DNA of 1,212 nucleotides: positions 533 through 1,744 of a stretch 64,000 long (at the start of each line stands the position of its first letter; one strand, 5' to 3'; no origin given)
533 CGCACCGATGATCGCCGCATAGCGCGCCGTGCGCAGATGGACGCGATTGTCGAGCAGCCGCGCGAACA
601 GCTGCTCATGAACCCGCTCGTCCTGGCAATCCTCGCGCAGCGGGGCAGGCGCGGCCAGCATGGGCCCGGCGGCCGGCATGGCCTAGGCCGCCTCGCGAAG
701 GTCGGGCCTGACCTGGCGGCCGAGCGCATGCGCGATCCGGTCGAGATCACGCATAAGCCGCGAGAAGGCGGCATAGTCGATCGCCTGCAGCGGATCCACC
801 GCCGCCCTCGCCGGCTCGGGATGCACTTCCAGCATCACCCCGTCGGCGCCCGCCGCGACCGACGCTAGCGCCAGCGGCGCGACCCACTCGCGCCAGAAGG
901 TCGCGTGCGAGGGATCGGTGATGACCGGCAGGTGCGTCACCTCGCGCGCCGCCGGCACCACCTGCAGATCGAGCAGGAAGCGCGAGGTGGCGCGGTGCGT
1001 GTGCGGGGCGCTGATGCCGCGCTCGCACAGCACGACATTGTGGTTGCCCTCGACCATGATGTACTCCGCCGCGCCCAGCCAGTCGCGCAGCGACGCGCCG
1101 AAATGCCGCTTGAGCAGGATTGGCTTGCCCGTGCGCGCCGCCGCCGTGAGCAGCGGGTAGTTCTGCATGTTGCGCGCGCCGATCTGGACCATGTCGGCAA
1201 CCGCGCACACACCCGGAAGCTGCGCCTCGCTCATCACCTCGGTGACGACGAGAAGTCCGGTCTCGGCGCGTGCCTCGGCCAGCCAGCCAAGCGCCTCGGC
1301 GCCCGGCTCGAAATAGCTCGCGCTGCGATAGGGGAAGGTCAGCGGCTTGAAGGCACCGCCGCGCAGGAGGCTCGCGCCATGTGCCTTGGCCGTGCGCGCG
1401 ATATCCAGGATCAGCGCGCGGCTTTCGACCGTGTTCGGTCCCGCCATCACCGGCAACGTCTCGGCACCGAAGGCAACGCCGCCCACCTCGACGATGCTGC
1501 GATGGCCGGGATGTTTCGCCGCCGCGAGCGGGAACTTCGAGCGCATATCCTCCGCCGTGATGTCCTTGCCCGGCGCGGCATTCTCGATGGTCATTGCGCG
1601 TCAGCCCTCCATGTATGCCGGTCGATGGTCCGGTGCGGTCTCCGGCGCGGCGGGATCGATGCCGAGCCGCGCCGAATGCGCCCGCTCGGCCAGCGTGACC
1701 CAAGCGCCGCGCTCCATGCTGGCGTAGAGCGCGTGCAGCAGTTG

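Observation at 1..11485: Eleven-gene, translationally coupled glycan operon combining nucleotide-heptose synthesis, pyranose-furanose mutase, C- and O-methylation and a DAHP/KDO8P-synthase-like aldolase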

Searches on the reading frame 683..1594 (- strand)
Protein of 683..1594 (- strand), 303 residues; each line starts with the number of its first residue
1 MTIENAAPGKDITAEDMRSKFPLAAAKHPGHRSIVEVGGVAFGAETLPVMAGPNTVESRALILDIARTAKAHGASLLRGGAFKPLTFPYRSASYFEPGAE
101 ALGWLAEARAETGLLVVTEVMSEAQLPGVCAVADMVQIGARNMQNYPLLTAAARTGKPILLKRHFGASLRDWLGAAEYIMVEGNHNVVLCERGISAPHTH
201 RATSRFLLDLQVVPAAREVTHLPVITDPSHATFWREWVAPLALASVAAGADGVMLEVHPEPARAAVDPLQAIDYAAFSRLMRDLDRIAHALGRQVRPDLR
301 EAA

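Call 5: search_protein_families(library=pfam, proteins=[window:683-1594:-], max_evalue=0.01)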
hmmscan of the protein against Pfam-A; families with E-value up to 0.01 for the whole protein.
window:683-1594:- (303 aa): 2 families
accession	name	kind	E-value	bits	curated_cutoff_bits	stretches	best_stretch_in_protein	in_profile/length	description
PF00793.26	DAHP_synth_1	-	2.7e-52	177.8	25.5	1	40-284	10-264/270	DAHP synthetase I family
PF03102.20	NeuB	-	0.00086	19.3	22.1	1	105-224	61-175/241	NeuB family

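Call 6: search_protein_families(library=ncbifam, proteins=[window:683-1594:-], max_evalue=0.01)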
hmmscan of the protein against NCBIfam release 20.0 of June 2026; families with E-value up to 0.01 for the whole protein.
window:683-1594:- (303 aa): 8 families
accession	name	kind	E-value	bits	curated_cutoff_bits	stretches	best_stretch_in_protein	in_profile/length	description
NF006421.0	PRK08673.1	subfamily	2.6e-98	329.3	335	1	17-295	65-337/338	3-deoxy-7-phosphoheptulonate synthase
TIGR01361.1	DAHP_synth_Bsub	equivalog_domain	1e-84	284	267.75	1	31-284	10-257/260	3-deoxy-7-phosphoheptulonate synthase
NF009933.0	PRK13396.1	subfamily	2.7e-81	273.3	486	1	38-297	92-347/352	3-deoxy-7-phosphoheptulonate synthase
NF009239.0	PRK12595.1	equivalog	7.2e-71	239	279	1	15-289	88-355/360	bifunctional 3-deoxy-7-phosphoheptulonate synthase/chorismate mutase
NF041229.1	BagF_FevY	exception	8.6e-68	229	700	1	27-278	71-316/340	phospho-2-dehydro-3-deoxyheptonate aldolase BagF/FevY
NF003543.0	PRK05198.1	equivalog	1.5e-25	89.7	242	1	44-290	15-270/273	3-deoxy-8-phosphooctulonate synthase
TIGR01362.1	KDO8P_synth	equivalog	1.5e-24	86.6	314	1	47-289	3-254/258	3-deoxy-8-phosphooctulonate synthase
NF009109.0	PRK12457.1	equivalog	1.1e-16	60.9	457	1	93-287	66-268/281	3-deoxy-8-phosphooctulonate synthase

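Call 11: find_encoding_contigs(protein=window:683-1594:-, flank=10000, max_places=6)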
Protein window:683-1594:- (303 aa): no gene with exactly this product is on record in the collection.

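Call 12: find_related_loci(query=window:683-1594:-, collection=genome_contigs, flank=10000)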
Query window:683-1594:- (303 aa) in genome_contigs; peptide patterns used: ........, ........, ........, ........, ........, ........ (x = any residue, [..] = any of these).
600 stretches matched a pattern (row limit reached: there are more); 597 encode a relative of the query (tblastn E <= 1e-3); the best 80 are kept; 80 distinct loci.
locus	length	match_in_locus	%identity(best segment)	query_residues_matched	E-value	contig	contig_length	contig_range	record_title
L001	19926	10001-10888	62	1-295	4e-133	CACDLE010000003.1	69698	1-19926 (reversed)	uncultured Pelagibacteraceae bacterium isolate AG-904-B07 genome assembly, contig: AG-904-B07_NODE_3, whole genome shotg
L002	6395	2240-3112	64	3-293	1e-129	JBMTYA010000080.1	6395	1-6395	MAG: Ilumatobacteraceae bacterium isolate LKB_V7_S19_100percent_par_LKB_V7_S19_metabat.48 NODE_11639_length_6395_cov_8.2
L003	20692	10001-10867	59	3-291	5e-128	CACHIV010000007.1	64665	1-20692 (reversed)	uncultured Pelagibacteraceae bacterium isolate AG-430-B09 genome assembly, contig: AG-430-B09_NODE_7, whole genome shotg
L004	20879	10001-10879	61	3-295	9e-124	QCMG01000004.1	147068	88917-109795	Prochlorococcus sp. AG-418-M08 Ga0171929_104, whole genome shotgun sequence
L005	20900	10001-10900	59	1-295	3e-118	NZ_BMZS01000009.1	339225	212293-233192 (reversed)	Thalassobaculum fulvum strain KCTC 42651 sequence09, whole genome shotgun sequence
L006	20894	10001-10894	57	1-293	2e-114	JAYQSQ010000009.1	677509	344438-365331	MAG: Alphaproteobacteria bacterium isolate SD3109_NP_metabta_bins_sspec.tsv.166 unicycler_73330, whole genome shotgun se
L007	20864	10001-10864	55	10-297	1e-100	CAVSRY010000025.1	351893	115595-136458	MAG: uncultured Acidobacteriota bacterium isolate MFD05567.bin.2.77 genome assembly, contig: contig_83902, whole genome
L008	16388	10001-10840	49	10-295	2e-80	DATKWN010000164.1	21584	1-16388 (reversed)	MAG TPA_asm: Candidatus Krumholzibacteriaceae bacterium isolate SMAG_U14164 k141_519103, whole genome shotgun sequence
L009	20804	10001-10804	50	21-293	4e-79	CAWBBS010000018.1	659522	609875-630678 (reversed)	MAG: uncultured Solirubrobacteraceae bacterium isolate MFD04780.bin.2.74 genome assembly, contig: contig_7041, whole gen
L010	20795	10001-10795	48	21-291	3e-77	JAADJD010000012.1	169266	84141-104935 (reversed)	MAG: Calditrichota bacterium isolate M_MetaBat.96 contig-127_181, whole genome shotgun sequence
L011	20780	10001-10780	49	30-295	1e-76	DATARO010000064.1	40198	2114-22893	MAG TPA_asm: Solirubrobacteraceae bacterium isolate SMAG_U5495 k141_1910908, whole genome shotgun sequence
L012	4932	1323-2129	48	21-294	3e-76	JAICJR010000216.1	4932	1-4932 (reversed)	MAG: Thermoleophilaceae bacterium isolate GZL_HY_2_bin.6 k141_919544_length_4932_cov_16.1889, whole genome shotgun seque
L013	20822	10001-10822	49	21-300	2e-76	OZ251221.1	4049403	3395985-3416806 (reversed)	MAG: bacterium isolate 32a2cbb7-c6c8-45cd-829d-ddd1ef6a6eb2 genome assembly, chromosome: 1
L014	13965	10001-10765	53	20-278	4e-76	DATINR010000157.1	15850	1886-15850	MAG TPA_asm: Solirubrobacteraceae bacterium isolate SMAG_U15801 k141_240200, whole genome shotgun sequence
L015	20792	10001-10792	50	13-279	3e-76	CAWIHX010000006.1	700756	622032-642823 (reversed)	MAG: uncultured Solirubrobacteraceae bacterium isolate MFD05502.bin.1.129 genome assembly, contig: contig_1426, whole ge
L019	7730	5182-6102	43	10-295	2e-75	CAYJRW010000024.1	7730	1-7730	MAG TPA_asm: uncultured Candidatus Saccharibacteria bacterium isolate ERP125453_co1_241 genome assembly, contig: NODE_11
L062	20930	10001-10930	41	10-298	1e-71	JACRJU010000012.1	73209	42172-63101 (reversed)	MAG: Candidatus Uhrbacteria bacterium isolate NC_groundwater_1837_Pr3_B-0.1um_51_51 SR-2_scaffold_141_2766846, whole gen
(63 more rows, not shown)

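Call 15: find_homologous_proteins(query=window:683-1594:-, max_evalue=1e-60)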
Query window:683-1594:- (303 aa): 6229 proteins with E <= 1e-60 among 8000 candidates; the best 120 are listed.
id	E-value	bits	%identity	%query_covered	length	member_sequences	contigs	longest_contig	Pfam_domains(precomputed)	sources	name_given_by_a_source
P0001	1.8e-195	666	100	100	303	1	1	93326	PF00793.27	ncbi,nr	ncbi:MAG: 3-deoxy-7-phosphoheptulonate synthase [Alphaproteobacteria bacterium]|nr:3-deoxy-7-phospho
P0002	2.5e-164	564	83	100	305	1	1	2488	PF00793.27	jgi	-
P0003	1.1e-137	476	70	97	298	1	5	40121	PF00793.27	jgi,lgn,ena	-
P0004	3.1e-136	471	69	98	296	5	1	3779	PF00793.27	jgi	jgi:3-deoxy-7-phosphoheptulonate synthase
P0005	4.3e-136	471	67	97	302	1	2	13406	PF00793.27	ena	-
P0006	1.2e-135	469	69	97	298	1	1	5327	PF00793.27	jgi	jgi:3-deoxy-7-phosphoheptulonate synthase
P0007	2.5e-135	468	69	98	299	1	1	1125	PF00793.27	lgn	-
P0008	5.0e-135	467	70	97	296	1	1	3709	PF00793.27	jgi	jgi:3-deoxy-7-phosphoheptulonate synthase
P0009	8.2e-135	467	69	98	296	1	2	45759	PF03102.21,PF00793.27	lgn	-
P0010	1.5e-134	466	69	98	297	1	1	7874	PF03102.21,PF00793.27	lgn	-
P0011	1.7e-134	466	68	97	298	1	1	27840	PF00793.27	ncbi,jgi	jgi:3-deoxy-7-phosphoheptulonate synthase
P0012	1.9e-134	465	69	97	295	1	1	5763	PF00793.27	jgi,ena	-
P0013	2.0e-134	465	69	97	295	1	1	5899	PF00793.27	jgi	jgi:3-deoxy-7-phosphoheptulonate synthase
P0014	2.4e-134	465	69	97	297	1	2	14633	PF03102.21,PF00793.27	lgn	-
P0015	3.1e-134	465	68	98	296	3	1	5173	PF00793.27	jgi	jgi:3-deoxy-7-phosphoheptulonate synthase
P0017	4.7e-134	464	68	98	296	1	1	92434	PF00793.27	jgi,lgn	jgi:3-deoxy-7-phosphoheptulonate synthase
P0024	2.6e-133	462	70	97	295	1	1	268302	PF03102.21,PF00793.27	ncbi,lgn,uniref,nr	ncbi:3-deoxy-7-phosphoheptulonate synthase [Azospirillum halopraeferens]|uniref:3-deoxy-7-phosphohep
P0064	2.1e-131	455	67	97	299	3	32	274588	PF00793.27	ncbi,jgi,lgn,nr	ncbi:MAG TPA: 3-deoxy-7-phosphoheptulonate synthase [Methylomirabilota bacterium]|jgi:3-deoxy-7-phos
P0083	6.3e-131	454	66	97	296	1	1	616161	PF03102.21,PF00793.27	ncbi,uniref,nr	ncbi:3-deoxy-7-phosphoheptulonate synthase [Magnetofaba australis]|uniref:Putative 3-deoxy-D-arabino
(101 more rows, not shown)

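Call 16: find_encoding_contigs(protein=P0001, flank=10000, max_places=3)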
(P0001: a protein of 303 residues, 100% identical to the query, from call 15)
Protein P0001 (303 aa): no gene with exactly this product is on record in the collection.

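Call 17: find_encoding_contigs(protein=P0024, flank=10000, max_places=3)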
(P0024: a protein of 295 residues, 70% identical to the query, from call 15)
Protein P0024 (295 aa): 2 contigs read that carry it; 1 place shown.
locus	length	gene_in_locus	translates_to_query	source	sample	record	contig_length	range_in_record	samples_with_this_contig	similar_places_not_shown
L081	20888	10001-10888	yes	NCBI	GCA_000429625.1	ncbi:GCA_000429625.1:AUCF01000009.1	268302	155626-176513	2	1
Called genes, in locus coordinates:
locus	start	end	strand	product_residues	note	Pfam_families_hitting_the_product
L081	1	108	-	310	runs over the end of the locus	PF00892:EamA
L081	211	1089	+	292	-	PF00126:HTH_1, PF03466:LysR_substrate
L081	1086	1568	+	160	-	PF01750:HycI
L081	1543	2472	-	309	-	PF00106:adh_short (weak), PF01073:3Beta_HSD, PF01370:Epimerase, PF02719:Polysacc_synt_2, PF04321:RmlD_sub_bind, PF07993:NAD_binding_4 (faint), PF13460:NAD_binding_10, PF16363:GDP_Man_Dehyd, +1 more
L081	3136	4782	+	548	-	-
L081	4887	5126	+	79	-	-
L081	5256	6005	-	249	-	PF00535:Glycos_transf_2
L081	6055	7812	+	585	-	PF00515:TPR_1 (faint), PF07719:TPR_2 (faint), PF13424:TPR_12 (faint), PF13428:TPR_14 (faint), PF14559:TPR_19 (faint), PF23914:TPR_CcmH_CycH (faint), PF13414:TPR_11 (faint), PF13432:TPR_16, +2 more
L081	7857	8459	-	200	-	PF09849:DUF2076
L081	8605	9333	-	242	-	PF01027:Bax1-I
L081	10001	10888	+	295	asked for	PF00793:DAHP_synth_1, PF03102:NeuB (faint)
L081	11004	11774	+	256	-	-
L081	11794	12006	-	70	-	-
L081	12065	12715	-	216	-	PF01209:Ubie_methyltran, PF13489:Methyltransf_23, PF07021:MetW (weak), PF13847:Methyltransf_31, PF08241:Methyltransf_11, PF08242:Methyltransf_12, PF13649:Methyltransf_25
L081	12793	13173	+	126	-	-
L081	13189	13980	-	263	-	PF01694:Rhomboid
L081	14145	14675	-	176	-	PF09335:VTT_dom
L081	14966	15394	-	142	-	PF10387:DUF2442 (weak), PF13560:HTH_31 (weak)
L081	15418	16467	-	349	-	PF00248:Aldo_ket_red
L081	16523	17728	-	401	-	PF02746:MR_MLE_N, PF13378:MR_MLE_C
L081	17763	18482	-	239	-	PF00392:GntR, PF12840:HTH_20 (weak), PF07729:FCD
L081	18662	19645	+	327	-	PF03480:DctP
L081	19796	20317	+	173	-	PF04290:DctQ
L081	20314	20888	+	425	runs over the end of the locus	PF06808:DctM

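Call 18: search_solved_structures(query=window:683-1594:-, max_evalue=1e-10, show_alignments=3)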
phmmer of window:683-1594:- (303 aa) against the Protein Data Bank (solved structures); distinct sequences matched with E-value up to 1e-10: 48.
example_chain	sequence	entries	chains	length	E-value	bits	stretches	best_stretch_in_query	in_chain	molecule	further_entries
1zco_A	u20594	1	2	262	5e-65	222.8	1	27-287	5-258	2-dehydro-3-deoxyphosphoheptonate aldolase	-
4c1k_A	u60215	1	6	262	8.3e-65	222.1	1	29-287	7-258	2-DEHYDRO-3-DEOXYPHOSPHOHEPTONATE ALDOLASE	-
4grs_A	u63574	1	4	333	1.1e-64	221.7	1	28-287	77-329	Phospho-2-dehydro-3-deoxyheptonate aldolase, 2-dehydro-3-deoxyphosphoheptonate aldolase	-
1vs1_A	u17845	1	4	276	4.7e-64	219.6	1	26-284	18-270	3-deoxy-7-phosphoheptulonate synthase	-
4c1l_A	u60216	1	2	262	5.7e-64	219.3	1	29-287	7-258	2-dehydro-3-deoxyphosphoheptonate aldolase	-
3pg8_A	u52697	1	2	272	2.3e-62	214.1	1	24-295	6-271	Phospho-2-dehydro-3-deoxyheptonate aldolase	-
1rzm_A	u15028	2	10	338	5e-62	213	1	28-295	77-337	Phospho-2-dehydro-3-deoxyheptonate aldolase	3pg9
1vr6_A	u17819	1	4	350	5.6e-62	212.8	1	28-295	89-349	Phospho-2-dehydro-3-deoxyheptonate aldolase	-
5j6f_A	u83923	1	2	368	1.1e-58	202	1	12-285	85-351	3-deoxy-D-arabino-heptulosonate 7-phosphate synthase, chorismate mutase-isozyme 3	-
3nvt_A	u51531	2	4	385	4.6e-57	196.7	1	11-279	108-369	3-deoxy-D-arabino-heptulosonate 7-phosphate synthase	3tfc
2nx3_A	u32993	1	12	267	6.2e-18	68.2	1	47-277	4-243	2-dehydro-3-deoxyphosphooctonate aldolase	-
2nxg_A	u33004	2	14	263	7.3e-18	68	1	48-277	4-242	2-dehydro-3-deoxyphosphooctonate aldolase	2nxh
2nwr_A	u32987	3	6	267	1.5e-17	67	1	47-272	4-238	2-dehydro-3-deoxyphosphooctonate aldolase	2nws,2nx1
3fs2_A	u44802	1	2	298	6.8e-17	64.9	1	32-291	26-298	2-dehydro-3-deoxyphosphooctonate aldolase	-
2ef9_A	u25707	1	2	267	1.1e-16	64.2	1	47-277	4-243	2-dehydro-3-deoxyphosphooctonate aldolase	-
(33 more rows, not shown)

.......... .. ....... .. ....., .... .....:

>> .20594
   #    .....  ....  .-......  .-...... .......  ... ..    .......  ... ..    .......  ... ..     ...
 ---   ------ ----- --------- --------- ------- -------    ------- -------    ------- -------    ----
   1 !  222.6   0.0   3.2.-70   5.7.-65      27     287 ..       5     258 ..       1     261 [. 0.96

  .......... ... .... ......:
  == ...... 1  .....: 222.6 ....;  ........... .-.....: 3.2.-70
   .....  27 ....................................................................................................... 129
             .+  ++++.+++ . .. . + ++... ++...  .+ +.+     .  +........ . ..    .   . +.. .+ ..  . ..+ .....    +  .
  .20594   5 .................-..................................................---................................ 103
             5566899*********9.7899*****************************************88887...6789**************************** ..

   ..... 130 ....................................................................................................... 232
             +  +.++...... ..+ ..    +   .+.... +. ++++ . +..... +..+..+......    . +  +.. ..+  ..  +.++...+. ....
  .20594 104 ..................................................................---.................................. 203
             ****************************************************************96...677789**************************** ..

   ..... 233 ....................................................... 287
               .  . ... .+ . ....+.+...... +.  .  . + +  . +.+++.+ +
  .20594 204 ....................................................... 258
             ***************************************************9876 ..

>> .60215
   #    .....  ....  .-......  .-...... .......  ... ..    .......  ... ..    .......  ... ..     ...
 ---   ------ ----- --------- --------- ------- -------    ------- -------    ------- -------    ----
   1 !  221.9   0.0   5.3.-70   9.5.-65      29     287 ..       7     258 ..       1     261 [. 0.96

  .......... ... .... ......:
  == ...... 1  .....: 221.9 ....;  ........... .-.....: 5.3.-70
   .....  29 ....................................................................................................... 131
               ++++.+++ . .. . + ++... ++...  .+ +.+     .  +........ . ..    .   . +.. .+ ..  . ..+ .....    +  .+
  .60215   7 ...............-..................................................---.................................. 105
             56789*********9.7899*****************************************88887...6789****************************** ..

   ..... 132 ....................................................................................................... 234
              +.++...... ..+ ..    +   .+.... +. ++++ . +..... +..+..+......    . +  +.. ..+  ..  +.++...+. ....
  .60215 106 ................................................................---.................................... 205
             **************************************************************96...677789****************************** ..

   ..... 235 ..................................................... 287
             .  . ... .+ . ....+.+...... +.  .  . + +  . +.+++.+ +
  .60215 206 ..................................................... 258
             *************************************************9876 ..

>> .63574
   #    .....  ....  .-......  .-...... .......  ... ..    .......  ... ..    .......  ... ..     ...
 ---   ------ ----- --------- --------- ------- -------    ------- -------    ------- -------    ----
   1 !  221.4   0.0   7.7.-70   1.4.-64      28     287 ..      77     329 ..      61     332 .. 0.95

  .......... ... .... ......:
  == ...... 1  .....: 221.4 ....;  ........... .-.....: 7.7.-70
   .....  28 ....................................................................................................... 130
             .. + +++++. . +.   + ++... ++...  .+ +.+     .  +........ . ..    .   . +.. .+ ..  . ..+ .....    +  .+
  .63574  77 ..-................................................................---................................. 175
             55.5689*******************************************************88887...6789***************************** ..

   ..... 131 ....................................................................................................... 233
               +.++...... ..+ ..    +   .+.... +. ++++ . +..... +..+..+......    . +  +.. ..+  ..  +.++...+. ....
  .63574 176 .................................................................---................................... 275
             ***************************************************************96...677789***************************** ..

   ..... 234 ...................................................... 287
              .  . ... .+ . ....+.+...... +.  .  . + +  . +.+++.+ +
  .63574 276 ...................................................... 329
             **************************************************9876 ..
